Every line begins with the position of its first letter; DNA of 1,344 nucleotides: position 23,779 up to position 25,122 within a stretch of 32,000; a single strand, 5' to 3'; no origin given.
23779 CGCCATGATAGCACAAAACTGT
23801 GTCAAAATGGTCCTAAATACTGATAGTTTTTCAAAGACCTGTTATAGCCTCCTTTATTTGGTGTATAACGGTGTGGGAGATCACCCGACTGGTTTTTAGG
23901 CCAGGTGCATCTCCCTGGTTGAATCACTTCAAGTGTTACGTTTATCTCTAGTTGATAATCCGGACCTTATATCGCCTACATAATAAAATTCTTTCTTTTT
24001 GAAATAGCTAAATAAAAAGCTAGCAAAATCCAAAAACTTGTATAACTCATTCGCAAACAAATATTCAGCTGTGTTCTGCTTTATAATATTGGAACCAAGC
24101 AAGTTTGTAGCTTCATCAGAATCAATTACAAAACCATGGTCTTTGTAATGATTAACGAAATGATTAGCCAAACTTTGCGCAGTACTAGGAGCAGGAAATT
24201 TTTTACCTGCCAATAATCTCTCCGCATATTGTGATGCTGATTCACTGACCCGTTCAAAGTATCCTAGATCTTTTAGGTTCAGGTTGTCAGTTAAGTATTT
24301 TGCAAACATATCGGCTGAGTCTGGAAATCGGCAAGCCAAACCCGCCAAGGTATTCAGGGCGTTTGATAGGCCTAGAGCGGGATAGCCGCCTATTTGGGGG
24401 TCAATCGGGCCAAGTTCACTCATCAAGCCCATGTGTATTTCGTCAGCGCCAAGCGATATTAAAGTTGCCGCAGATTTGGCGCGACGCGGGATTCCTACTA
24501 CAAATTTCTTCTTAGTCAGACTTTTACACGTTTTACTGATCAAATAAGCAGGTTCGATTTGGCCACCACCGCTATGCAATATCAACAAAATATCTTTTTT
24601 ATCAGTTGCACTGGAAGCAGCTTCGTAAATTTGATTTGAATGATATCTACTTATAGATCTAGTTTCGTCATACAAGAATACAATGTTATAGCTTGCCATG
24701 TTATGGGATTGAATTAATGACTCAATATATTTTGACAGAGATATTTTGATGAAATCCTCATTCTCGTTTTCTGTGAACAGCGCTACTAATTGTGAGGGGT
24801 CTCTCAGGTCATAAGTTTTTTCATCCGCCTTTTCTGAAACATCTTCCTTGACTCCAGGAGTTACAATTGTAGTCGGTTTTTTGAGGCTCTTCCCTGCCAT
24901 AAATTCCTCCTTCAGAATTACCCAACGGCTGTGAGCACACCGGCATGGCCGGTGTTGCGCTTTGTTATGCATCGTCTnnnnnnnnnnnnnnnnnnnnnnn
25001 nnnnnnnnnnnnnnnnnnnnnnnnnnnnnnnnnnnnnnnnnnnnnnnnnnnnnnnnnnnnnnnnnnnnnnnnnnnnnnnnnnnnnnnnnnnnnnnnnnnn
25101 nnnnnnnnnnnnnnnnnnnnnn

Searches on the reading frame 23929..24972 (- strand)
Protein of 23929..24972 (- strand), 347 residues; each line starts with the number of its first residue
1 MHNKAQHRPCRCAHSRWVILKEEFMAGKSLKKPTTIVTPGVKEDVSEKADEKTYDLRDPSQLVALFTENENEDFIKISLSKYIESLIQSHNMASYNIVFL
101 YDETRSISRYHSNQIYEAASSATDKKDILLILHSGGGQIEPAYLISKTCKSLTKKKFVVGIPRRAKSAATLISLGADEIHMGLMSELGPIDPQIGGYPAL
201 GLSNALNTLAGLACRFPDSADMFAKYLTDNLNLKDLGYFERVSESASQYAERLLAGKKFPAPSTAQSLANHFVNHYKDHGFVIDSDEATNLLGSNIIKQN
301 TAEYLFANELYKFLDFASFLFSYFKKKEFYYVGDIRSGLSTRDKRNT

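Call 4: search_protein_families(library=pfam, proteins=[window:23929-24972:-], max_evalue=0.1)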
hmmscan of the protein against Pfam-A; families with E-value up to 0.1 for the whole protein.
window:23929-24972:- (347 aa): 3 families
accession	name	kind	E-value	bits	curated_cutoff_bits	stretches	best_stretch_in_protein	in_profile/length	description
PF01972.22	SDH_protease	-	9.3e-14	51.6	31.3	1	110-206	76-171/286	ClpP-like SDH-type serine proteinase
PF25145.1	NfeD1b_N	-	1.5e-05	25.1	40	1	108-188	16-93/189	NfeD1b, N-terminal domain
PF00574.28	CLP_protease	-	0.0002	21.7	20.2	1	92-178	13-98/182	Clp protease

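Call 5: search_protein_families(library=padloc, proteins=[window:23929-24972:-], max_evalue=1)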
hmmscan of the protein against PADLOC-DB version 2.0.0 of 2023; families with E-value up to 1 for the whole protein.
window:23929-24972:- (347 aa): 0 families

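Call 7: search_protein_families(library=ncbifam, proteins=[window:23929-24972:-], max_evalue=0.1)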
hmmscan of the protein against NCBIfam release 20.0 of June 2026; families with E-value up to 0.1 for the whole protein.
window:23929-24972:- (347 aa): 5 families
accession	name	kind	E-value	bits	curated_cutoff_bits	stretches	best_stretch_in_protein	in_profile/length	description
NF047768.1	Clp_like_SDH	equivalog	4.8e-19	68.8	250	1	105-207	58-159/260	SDH family Clp fold serine proteinase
NF045542.1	Clp_rel_HeadMat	equivalog_domain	2e-07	31.1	120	1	98-183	3-91/165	head maturation protease, ClpP-related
NF011089.0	PRK14512.1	equivalog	0.0025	17.6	251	1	90-178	24-110/200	ATP-dependent Clp protease proteolytic subunit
TIGR00706.1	SppA_dom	equivalog_domain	0.0034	17.1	155.45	1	115-182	22-90/208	signal peptide peptidase SppA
NF045540.1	scaf_prot_MCP1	exception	0.015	14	475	1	100-181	6-85/652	ClpP-like prohead protease/major capsid protein fusion protein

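Call 8: search_protein_families(library=phrogs, proteins=[window:23929-24972:-], max_evalue=0.1)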
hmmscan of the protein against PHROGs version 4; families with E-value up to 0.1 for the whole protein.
window:23929-24972:- (347 aa): 6 families
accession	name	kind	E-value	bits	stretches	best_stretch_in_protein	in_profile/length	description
phrog_11747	-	unknown function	6.2e-28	98.8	1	106-302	43-245/290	-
phrog_21683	-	unknown function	5.5e-15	56.2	2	105-200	18-112/337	-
phrog_53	-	head and packaging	2.5e-05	24.6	1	117-190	109-183/583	head maturation protease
phrog_1827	-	other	0.0055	17.1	1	89-186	19-112/202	ATP-dependent protease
phrog_1684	-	head and packaging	0.0057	17.2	1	120-183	68-129/284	head maturation protease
phrog_2976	-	head and packaging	0.092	13.4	0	96-186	21-111/394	head maturation protease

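Call 10: find_homologous_proteins(query=window:23929-24900:-, max_evalue=0.001)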
Query window:23929-24900:- (323 aa): 4186 proteins with E <= 0.001 among 6275 candidates; the best 120 are listed.
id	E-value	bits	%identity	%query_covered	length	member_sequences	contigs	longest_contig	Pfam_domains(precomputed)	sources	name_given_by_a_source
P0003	1.3e-193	660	93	100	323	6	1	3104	PF25145.2,PF01972.22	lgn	-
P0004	5.4e-140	484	72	93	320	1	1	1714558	PF01972.22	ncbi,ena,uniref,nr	ncbi:ATP-dependent Clp protease proteolytic subunit [Desulfuromonas acetoxidans]|uniref:SDH family C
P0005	7.2e-139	481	71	94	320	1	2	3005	PF01972.22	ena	-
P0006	7.9e-133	461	70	90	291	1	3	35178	PF00574.29,PF01972.22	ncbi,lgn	-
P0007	8.4e-122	425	65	92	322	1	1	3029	PF01972.22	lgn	-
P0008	5.6e-119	415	64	93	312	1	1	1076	PF00574.29,PF01972.22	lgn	-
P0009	8.6e-119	415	62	93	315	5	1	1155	PF01972.22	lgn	-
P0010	3.8e-118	413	60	98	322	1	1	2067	PF01972.22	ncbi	-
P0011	2.1e-117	410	61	96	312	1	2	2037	PF01972.22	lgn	-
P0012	2.7e-117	410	61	95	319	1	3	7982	PF01972.22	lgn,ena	-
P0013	5.5e-117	409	62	93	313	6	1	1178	PF01972.22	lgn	-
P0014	6.3e-117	409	61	96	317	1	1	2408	PF01972.22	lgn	-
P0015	6.5e-117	408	58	94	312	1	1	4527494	PF01972.22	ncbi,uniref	ncbi:hypothetical protein [Methylomonas sp. HYX-M1]|uniref:SDH family Clp fold serine proteinase n=1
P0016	1.4e-116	407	61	92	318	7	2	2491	PF01972.22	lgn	-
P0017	1.7e-116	407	62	90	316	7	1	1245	PF01972.22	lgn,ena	-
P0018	4.1e-116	406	60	91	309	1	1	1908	PF01972.22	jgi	-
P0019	4.9e-116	406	60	90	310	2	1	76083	PF01972.22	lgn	-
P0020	7.0e-116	405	61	90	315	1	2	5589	PF01972.22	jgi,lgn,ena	-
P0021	9.8e-116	405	60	91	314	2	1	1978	PF00574.29,PF01972.22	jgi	-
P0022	1.2e-115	404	61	98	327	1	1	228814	PF25145.2,PF01972.22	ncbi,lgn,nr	ncbi:MAG: hypothetical protein EOO53_14340 [Gammaproteobacteria bacterium]|nr:MAG: hypothetical prot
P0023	1.8e-115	404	61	93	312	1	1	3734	PF01972.22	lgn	-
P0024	1.9e-115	404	58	93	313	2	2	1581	PF01972.22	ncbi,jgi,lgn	-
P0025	2.3e-115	403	62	93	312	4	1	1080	PF01972.22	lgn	-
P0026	2.7e-115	403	61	90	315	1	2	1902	PF01972.22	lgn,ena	-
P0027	3.1e-115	403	63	93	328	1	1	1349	PF00574.29,PF01972.22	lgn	-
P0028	3.8e-115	403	60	91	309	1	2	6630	PF01972.22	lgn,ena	-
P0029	4.0e-115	403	60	93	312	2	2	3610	PF01972.22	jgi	-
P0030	7.3e-115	402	59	93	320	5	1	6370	PF01972.22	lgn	-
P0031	9.1e-115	401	60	93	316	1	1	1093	PF01972.22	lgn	-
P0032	1.1e-114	401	60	96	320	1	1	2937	PF01972.22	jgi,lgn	-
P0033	2.3e-114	400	60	93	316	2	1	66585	PF01972.22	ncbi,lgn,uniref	ncbi:SDH family Clp fold serine proteinase [Shewanella algae]|uniref:SDH family Clp fold serine prot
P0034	2.7e-114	400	61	90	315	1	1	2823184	PF01972.22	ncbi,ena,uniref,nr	ncbi:hypothetical protein PHACT_07540 [Pseudohongiella acticola]|uniref:Serine dehydrogenasease n=1 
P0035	3.5e-114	400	63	91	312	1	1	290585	PF01972.22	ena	-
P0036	4.0e-114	399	59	94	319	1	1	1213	PF01972.22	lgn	-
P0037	7.0e-114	399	59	90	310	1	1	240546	PF01972.22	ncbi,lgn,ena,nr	ncbi:MAG: hypothetical protein R3332_05690 [Pseudohongiellaceae bacterium]|nr:hypothetical protein [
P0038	9.0e-114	398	61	95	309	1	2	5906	PF01972.22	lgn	-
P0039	9.5e-114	398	60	91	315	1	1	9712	PF01972.22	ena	-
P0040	1.2e-113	398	58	96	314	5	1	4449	PF01972.22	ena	-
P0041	1.4e-113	398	60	93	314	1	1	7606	PF01972.22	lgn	-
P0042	1.6e-113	397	61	90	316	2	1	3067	PF01972.22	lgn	-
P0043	1.6e-113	397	61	91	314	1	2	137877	PF01972.22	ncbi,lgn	ncbi:MAG: hypothetical protein V4632_02720 [Pseudomonadota bacterium]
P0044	1.7e-113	397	58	93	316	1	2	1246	PF01972.22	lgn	-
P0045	2.1e-113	397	59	91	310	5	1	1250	PF01972.22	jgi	jgi:hypothetical protein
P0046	2.2e-113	397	59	94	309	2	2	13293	PF01972.22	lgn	-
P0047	2.3e-113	397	61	90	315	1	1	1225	PF01972.22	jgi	jgi:ClpP class serine protease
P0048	3.2e-113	396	59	94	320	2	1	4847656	PF01972.22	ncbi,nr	ncbi:SDH family Clp fold serine proteinase [Noviherbaspirillum denitrificans]|nr:hypothetical protei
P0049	3.8e-113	396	60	93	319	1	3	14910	PF01972.22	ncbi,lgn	-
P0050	5.3e-113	396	60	91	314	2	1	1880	PF01972.22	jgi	-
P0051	6.7e-113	395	60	91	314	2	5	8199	PF01972.22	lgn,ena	-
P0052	7.2e-113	395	60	91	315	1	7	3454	PF01972.22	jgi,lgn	jgi:ClpP class serine protease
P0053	1.3e-112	394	59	93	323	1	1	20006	PF00574.29,PF01972.22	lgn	-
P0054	1.3e-112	394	61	92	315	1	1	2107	PF01972.22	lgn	-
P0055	2.2e-112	394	64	91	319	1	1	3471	PF01972.22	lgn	-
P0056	2.2e-112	394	56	95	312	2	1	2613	PF01972.22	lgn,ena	-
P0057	2.4e-112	393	58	91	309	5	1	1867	PF01972.22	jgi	jgi:ClpP class serine protease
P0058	2.5e-112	393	58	96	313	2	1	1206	PF01972.22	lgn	-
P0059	2.6e-112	393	59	93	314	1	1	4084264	PF01972.22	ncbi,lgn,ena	ncbi:MAG: hypothetical protein ABW140_00945 [Candidatus Sedimenticola sp. 6PFRAG1]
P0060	3.0e-112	393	60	91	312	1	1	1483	PF01972.22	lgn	-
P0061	5.8e-112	392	59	91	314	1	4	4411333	PF01972.22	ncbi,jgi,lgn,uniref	ncbi:MAG: hypothetical protein V5B31_16010 [Candidatus Accumulibacter propinquus]|jgi:ClpP class ser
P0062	9.6e-112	392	60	91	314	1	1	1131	PF01972.22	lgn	-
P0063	1.0e-111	391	61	90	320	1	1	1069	PF01972.22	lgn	-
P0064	1.2e-111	391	57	91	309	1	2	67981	PF01972.22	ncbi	-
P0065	1.2e-111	391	57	93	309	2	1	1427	PF01972.22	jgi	-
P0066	1.3e-111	391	59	91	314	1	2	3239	PF01972.22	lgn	-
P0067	1.7e-111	391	59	91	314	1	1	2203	PF01972.22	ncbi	-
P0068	1.9e-111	391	60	91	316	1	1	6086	PF01972.22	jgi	jgi:ClpP class serine protease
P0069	2.0e-111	390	58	91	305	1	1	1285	PF01972.22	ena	-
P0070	2.2e-111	390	58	91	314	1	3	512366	PF01972.22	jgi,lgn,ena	-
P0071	2.5e-111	390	57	96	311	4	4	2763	PF01972.22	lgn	-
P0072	2.6e-111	390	61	92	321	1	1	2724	PF25145.2,PF01972.22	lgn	-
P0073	2.7e-111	390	58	93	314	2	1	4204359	PF01972.22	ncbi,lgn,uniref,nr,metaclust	ncbi:SDH family Clp fold serine proteinase [Zhongshania aliphaticivorans]|uniref:Serine dehydrogenas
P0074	3.2e-111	390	61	90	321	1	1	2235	PF01972.22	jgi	jgi:hypothetical protein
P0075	3.2e-111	390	58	92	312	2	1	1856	PF01972.22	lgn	-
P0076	4.7e-111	389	56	94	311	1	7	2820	PF01972.22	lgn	-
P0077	5.6e-111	389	60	91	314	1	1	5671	PF01972.22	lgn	-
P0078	7.1e-111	389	61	91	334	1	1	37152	PF01972.22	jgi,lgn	jgi:hypothetical protein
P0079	8.8e-111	388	58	93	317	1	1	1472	PF01972.22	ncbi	-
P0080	9.3e-111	388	59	94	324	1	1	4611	PF01972.22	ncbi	ncbi:MAG: hypothetical protein RPU32_02305 [Candidatus Sedimenticola sp. (ex Thyasira tokunagai)]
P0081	9.4e-111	388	65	85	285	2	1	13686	PF01972.22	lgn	-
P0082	1.1e-110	388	59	94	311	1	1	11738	PF01972.22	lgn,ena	-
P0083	1.1e-110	388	57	93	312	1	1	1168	PF01972.22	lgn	-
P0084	1.2e-110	388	59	87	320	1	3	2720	PF01972.22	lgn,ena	-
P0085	1.4e-110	388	64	86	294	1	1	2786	PF01972.22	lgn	-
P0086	1.6e-110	387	60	91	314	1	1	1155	PF01972.22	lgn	-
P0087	1.7e-110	387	57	91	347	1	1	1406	PF01972.22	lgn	-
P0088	1.8e-110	387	58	92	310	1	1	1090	PF01972.22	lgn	-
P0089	1.9e-110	387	59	91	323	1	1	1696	PF01972.22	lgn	-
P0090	2.7e-110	387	58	91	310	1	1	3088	PF01972.22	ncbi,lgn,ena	-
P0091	3.1e-110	387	57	96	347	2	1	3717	PF01972.22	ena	-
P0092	3.1e-110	387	59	92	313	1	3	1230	PF01972.22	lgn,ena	-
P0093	3.7e-110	386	59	94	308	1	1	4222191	PF01972.22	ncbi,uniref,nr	ncbi:SDH family Clp fold serine proteinase [Parashewanella tropica]|uniref:SDH family Clp fold serin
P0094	4.3e-110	386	58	91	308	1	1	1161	PF01972.22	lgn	-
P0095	5.3e-110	386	61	89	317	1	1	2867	PF01972.22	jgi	-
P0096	5.4e-110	386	58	91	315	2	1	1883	PF01972.22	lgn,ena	-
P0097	6.2e-110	386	58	94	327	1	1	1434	PF01972.22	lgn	-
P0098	6.3e-110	386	57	92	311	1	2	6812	PF01972.22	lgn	-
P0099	6.4e-110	386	57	95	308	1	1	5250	PF01972.22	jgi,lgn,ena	-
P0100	6.9e-110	385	60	91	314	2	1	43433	PF01972.22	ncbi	-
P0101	7.4e-110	385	58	96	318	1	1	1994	PF01972.22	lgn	-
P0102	1.3e-109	384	58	91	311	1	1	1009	PF01972.22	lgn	-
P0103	1.8e-109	384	60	91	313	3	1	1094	PF01972.22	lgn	-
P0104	1.9e-109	384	56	95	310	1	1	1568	PF01972.22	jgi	-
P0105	1.9e-109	384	59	91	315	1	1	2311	PF01972.22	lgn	-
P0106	2.2e-109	384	61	91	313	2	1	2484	PF01972.22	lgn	-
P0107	2.5e-109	384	57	93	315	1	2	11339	PF25145.2,PF01972.22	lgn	-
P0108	2.5e-109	384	59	90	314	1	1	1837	PF01972.22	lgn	-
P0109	3.4e-109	383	58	92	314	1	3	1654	PF01972.22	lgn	-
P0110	3.5e-109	383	57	94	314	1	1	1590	PF01972.22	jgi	jgi:ClpP class serine protease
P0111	5.1e-109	383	59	91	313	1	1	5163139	PF01972.22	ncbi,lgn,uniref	ncbi:SDH family Clp fold serine proteinase [Teredinibacter turnerae]|uniref:SDH family Clp fold seri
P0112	8.0e-109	382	60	90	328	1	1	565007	PF25145.2,PF01972.22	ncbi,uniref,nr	ncbi:SDH family Clp fold serine proteinase [Uliginosibacterium sp. H1]|uniref:SDH family Clp fold se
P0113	8.0e-109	382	61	86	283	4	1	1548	PF01972.22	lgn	-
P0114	1.9e-108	381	56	93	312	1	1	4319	PF01972.22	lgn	-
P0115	3.1e-108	380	59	89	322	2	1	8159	PF01972.22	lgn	-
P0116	4.2e-108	380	60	95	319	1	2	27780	PF00574.29,PF01972.22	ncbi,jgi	ncbi:MAG TPA: ATP-dependent Clp protease proteolytic subunit [Gammaproteobacteria bacterium]|jgi:hyp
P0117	4.7e-108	379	57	90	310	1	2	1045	PF01972.22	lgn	-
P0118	4.8e-108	379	57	94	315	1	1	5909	PF01972.22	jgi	jgi:DNA-directed RNA polymerase subunit N (RpoN/RPB10)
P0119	5.6e-108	379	56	94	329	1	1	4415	PF01972.22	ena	-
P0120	6.8e-108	379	58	93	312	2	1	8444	PF01972.22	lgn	-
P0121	7.6e-108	379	58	93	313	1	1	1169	PF25145.2,PF01972.22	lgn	-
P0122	9.3e-108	378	56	94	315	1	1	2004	PF01972.22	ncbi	-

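Call 13: find_encoding_contigs(protein=P0004, flank=8000, max_places=2)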
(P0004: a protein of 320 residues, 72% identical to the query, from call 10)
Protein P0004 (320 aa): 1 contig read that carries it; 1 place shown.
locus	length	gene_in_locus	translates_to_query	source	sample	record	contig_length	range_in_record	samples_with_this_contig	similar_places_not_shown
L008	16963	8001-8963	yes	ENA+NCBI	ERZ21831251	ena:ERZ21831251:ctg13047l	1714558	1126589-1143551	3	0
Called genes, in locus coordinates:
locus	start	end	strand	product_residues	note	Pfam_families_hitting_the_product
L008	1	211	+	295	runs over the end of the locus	PF00892:EamA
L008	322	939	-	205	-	PF00258:Flavodoxin_1, PF02525:Flavodoxin_2, PF03358:FMN_red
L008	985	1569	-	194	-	PF04264:YceI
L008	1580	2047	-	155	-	PF22381:Staph_reg_Sar_Rot, PF12802:MarR_2, PF01047:MarR, PF13463:HTH_27 (weak)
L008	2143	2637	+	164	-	PF00561:Abhydrolase_1 (faint), PF12697:Abhydrolase_6 (weak), PF12146:Hydrolase_4 (faint)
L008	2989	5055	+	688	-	PF13089:PP_kinase_N, PF02503:PP_kinase, PF17941:PP_kinase_C_1, PF13091:PLDc_2, PF13090:PP_kinase_C, PF13091:PLDc_2 (weak)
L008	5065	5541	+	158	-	PF01928:CYTH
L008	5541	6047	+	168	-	PF00300:His_Phos_1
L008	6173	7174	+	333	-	PF12801:Fer4_5, PF00037:Fer4 (faint), PF12837:Fer4_6 (faint), PF12838:Fer4_7 (faint), PF12801:Fer4_5, PF12800:Fer4_4 (faint), PF13237:Fer4_10, PF14697:Fer4_21 (weak), +1 more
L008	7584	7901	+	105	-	-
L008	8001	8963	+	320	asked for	PF01972:SDH_protease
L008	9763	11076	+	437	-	PF01595:CNNM, PF00571:CBS (weak), PF03471:CorC_HlyC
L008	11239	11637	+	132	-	PF01814:Hemerythrin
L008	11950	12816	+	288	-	PF21033:RMD1-3 (weak), PF16811:TAtT (weak)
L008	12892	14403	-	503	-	PF09994:T6SS_Tle1-like_cat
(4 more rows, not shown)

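Call 14: find_related_loci(query=window:23929-24900:-, collection=genome_contigs, flank=8000)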
Query window:23929-24900:- (323 aa) in genome_contigs; peptide patterns used: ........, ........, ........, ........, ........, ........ (x = any residue, [..] = any of these).
233 stretches matched a pattern; 133 encode a relative of the query (tblastn E <= 1e-3); the best 80 are kept; 80 distinct loci.
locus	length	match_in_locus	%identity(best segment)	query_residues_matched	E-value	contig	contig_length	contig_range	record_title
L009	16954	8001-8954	61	5-320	2e-122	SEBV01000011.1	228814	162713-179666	MAG: Gammaproteobacteria bacterium isolate PMG_258 scaffold_155, whole genome shotgun sequence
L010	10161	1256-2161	60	19-320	4e-121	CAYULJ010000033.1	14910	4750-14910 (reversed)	MAG TPA_asm: uncultured Planctomycetia bacterium isolate SRP167671_co1_160 genome assembly, contig: NODE_4682_length_149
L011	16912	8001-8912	59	19-323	1e-119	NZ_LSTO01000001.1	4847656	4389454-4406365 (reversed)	Noviherbaspirillum denitrificans strain TSA40 Contig01, whole genome shotgun sequence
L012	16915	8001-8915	58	16-320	4e-116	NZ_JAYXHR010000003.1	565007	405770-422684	Uliginosibacterium sp. H1 H1_scaffold3, whole genome shotgun sequence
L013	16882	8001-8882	61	28-322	8e-121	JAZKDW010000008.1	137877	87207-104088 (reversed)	MAG: Pseudomonadota bacterium isolate DC_HB_01_SPN181219-bin069 DCHB01SPN_B069_0_000000000008, whole genome shotgun sequ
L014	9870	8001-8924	60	14-320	2e-115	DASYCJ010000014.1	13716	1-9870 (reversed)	MAG TPA_asm: Gammaproteobacteria bacterium isolate SMAG_U4930 k141_1025719, whole genome shotgun sequence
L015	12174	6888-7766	56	28-321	6e-113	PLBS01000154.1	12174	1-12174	MAG: Gallionella sp. isolate palsa_995 73.20111000_P3M.48_contig_25840, whole genome shotgun sequence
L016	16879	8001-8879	58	27-321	3e-111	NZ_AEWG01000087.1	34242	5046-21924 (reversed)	Rubrivivax benzoatilyticus JA2 = ATCC BAA-35 strain JA2 contig_87, whole genome shotgun sequence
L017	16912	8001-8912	54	16-321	5e-108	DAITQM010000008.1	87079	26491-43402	MAG TPA_asm: Pseudomonadota bacterium isolate CTOTU46466 NODE_72_length_87079_cov_41.282198, whole genome shotgun sequen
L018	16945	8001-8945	54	6-321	1e-105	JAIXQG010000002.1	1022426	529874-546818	MAG: Alphaproteobacteria bacterium isolate C4_MAG_00017 pond_C4_MAG_00017_000000000002, whole genome shotgun sequence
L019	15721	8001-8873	54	30-320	6e-103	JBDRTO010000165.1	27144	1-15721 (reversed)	MAG: Pseudomonadota bacterium isolate MEGAHIT-group-3.82 k141_660186, whole genome shotgun sequence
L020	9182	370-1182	62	47-316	7e-101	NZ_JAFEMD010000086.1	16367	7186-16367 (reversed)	Microvirga arvi strain BT689 NODE_86_length_16367_cov_25.513865, whole genome shotgun sequence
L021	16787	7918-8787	53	20-315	2e-99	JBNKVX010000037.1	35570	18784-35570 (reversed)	MAG: Cellvibrionaceae bacterium isolate A1.bin.9.strict NODE_37_length_35570_cov_6.428056, whole genome shotgun sequence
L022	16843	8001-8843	58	31-309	4e-104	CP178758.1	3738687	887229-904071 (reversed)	MAG: Candidatus Electrothrix sp. YB6 chromosome, complete genome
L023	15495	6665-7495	53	47-323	9e-96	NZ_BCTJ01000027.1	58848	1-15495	Hydrogenophaga palleronii NBRC 102513, whole genome shotgun sequence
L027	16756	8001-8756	55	71-321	1e-89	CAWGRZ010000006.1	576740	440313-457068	MAG: uncultured Acidobacteriaceae bacterium isolate MFD06435.bin.1.130 genome assembly, contig: contig_33218, whole geno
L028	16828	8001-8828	52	48-323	9e-89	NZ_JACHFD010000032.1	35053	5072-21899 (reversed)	Haloferula luteola strain YC6886 Ga0415357_32, whole genome shotgun sequence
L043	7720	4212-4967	48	69-319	6e-71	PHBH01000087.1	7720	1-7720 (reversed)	MAG: Deltaproteobacteria bacterium HGW-Deltaproteobacteria-15 Ig3397_v2_scaffold_4270, whole genome shotgun sequence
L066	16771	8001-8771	46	73-318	1e-62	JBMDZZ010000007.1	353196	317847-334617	MAG: Oligoflexus sp. FD111 isolate FD111_1052_001 FD111_V2_assembly_annot2_06, whole genome shotgun sequence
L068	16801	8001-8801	43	68-321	1e-60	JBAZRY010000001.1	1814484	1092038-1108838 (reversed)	MAG: Bacteriovorax sp. isolate SO_2017_GW1_16 NODE_1_length_1814484_cov_3.245653_OW334_2017, whole genome shotgun sequen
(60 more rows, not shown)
